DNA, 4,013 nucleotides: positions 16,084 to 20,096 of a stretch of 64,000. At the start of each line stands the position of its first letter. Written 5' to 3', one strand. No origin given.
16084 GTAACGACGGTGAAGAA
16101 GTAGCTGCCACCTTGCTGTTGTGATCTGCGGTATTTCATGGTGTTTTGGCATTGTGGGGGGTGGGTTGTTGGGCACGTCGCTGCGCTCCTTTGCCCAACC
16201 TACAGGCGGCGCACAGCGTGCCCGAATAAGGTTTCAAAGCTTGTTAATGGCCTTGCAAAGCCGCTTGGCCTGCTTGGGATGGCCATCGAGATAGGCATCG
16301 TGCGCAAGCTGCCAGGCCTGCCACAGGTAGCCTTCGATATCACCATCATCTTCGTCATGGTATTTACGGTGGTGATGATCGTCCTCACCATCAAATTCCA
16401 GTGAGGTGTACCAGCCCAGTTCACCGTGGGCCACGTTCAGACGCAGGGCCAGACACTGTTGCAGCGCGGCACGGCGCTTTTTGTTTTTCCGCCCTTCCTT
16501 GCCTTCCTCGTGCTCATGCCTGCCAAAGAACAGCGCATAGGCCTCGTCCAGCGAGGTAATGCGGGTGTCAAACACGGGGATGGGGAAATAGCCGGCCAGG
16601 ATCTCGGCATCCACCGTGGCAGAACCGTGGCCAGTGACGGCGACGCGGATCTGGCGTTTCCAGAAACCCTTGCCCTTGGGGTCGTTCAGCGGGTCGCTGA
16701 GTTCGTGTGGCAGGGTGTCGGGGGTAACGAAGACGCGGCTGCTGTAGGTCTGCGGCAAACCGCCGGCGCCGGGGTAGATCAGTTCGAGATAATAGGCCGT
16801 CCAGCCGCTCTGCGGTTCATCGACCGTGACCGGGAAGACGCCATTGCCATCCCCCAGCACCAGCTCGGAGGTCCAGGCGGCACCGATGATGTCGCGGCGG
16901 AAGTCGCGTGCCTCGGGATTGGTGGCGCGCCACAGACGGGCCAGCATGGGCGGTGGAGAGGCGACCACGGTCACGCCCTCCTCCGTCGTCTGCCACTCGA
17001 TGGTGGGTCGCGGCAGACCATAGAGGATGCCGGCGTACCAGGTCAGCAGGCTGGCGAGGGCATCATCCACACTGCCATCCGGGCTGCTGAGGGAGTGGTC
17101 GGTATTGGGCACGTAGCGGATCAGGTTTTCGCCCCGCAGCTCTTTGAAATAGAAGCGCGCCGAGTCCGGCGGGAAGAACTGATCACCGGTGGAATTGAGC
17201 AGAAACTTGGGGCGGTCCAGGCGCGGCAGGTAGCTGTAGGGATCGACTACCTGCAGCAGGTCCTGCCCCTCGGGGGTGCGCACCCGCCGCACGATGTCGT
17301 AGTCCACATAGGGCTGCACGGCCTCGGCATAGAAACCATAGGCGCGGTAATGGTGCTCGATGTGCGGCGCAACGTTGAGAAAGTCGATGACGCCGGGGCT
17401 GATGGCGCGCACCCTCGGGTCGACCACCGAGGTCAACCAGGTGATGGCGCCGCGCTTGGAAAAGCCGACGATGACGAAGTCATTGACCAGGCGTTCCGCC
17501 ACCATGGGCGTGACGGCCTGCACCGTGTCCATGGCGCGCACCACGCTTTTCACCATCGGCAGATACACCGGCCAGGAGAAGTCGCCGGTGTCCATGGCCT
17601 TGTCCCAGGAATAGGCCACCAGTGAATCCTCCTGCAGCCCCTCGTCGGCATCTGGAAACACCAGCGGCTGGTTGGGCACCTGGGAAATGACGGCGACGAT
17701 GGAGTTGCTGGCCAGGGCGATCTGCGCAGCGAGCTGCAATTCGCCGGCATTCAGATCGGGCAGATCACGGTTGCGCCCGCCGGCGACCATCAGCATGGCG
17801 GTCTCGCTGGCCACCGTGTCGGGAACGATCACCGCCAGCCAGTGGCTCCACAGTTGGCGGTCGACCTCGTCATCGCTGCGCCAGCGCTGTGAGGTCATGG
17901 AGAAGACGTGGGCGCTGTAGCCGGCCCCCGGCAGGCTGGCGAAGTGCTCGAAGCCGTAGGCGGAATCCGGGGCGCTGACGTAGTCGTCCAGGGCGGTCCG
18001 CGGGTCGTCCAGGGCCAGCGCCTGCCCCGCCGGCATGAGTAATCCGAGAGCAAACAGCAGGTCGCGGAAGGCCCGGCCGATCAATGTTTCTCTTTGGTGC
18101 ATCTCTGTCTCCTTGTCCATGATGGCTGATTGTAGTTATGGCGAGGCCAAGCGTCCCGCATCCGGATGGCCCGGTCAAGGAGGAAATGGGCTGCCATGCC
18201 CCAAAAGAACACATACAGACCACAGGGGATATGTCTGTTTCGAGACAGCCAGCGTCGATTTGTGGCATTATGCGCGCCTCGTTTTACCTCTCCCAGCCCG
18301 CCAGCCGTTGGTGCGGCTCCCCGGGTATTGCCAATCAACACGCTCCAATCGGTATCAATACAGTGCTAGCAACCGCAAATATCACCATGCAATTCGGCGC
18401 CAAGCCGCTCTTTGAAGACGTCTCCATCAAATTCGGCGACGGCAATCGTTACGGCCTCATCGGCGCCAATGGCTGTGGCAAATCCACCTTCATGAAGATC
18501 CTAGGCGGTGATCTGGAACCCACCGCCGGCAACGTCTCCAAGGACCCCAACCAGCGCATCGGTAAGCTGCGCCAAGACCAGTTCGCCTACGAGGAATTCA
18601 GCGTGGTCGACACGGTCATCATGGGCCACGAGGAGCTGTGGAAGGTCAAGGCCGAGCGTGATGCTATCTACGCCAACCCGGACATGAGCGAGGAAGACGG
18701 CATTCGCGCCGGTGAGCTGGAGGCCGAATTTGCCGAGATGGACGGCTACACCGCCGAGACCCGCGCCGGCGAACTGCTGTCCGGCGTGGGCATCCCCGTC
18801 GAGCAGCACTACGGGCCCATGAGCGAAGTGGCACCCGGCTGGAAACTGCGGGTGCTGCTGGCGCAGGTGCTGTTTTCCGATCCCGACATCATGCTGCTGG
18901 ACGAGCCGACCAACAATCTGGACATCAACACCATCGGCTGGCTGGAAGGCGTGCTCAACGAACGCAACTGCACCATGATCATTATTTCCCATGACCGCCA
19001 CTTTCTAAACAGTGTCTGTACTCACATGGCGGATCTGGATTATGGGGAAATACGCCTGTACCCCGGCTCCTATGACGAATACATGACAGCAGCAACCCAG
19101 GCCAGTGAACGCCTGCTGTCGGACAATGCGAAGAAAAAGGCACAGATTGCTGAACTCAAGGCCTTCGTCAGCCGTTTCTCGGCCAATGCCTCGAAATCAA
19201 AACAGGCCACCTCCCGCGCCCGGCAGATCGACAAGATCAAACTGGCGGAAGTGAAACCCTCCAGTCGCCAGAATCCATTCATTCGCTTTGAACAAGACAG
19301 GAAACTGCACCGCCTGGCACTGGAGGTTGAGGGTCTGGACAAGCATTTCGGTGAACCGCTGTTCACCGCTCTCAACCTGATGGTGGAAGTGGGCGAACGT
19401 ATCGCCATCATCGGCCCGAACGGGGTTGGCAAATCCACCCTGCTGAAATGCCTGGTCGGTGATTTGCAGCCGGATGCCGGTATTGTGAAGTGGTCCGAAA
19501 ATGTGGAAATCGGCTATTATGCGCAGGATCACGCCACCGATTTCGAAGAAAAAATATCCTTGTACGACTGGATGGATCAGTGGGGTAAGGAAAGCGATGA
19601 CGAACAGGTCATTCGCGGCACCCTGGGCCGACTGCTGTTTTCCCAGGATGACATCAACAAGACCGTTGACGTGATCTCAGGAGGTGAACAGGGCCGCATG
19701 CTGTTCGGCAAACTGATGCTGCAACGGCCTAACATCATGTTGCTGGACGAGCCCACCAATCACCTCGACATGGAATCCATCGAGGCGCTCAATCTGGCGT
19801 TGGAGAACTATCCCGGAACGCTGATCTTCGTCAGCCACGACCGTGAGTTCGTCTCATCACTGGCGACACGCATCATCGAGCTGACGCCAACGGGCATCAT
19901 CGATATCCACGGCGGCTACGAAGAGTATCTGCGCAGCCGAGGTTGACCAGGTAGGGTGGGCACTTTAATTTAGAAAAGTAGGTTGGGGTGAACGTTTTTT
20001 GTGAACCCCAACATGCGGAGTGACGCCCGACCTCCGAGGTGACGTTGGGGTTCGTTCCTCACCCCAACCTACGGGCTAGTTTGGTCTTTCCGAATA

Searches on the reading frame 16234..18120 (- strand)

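Call 31: search_protein_families(library=pfam, max_evalue=0.000001, proteins=[window:16234-18120:-])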
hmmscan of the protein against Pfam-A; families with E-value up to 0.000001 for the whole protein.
window:16234-18120:- (628 aa): 1 family
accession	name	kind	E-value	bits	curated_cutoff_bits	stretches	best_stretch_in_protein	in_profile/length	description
PF10142.15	PhoPQ_related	-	7.6e-105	351.1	20.3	1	44-408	1-367/367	PhoPQ-activated pathogenicity-related protein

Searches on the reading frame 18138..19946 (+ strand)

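Call 31: search_protein_families(library=pfam, max_evalue=0.000001, proteins=[window:18138-19946:+])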
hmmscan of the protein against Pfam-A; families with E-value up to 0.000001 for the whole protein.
window:18138-19946:+ (602 aa): 5 families
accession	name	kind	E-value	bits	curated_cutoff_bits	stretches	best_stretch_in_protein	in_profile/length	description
PF00005.33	ABC_tran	-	1.6e-46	158.7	25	2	411-541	3-137/137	ABC transporter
PF12848.13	ABC_tran_Xtn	-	5.7e-20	71.6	25.9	1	299-384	2-85/85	ABC transporter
PF13304.12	AAA_21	-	1.4e-14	55.3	27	0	423-440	3-20/304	AAA domain, putative AbiEii toxin, Type IV TA system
PF02463.25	SMC_N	-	3.2e-07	30.4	40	0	422-438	27-43/220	RecF/RecN/SMC N terminal domain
PF13555.12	AAA_29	-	3.4e-07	30.4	27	0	416-436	19-39/61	P-loop containing region of AAA domain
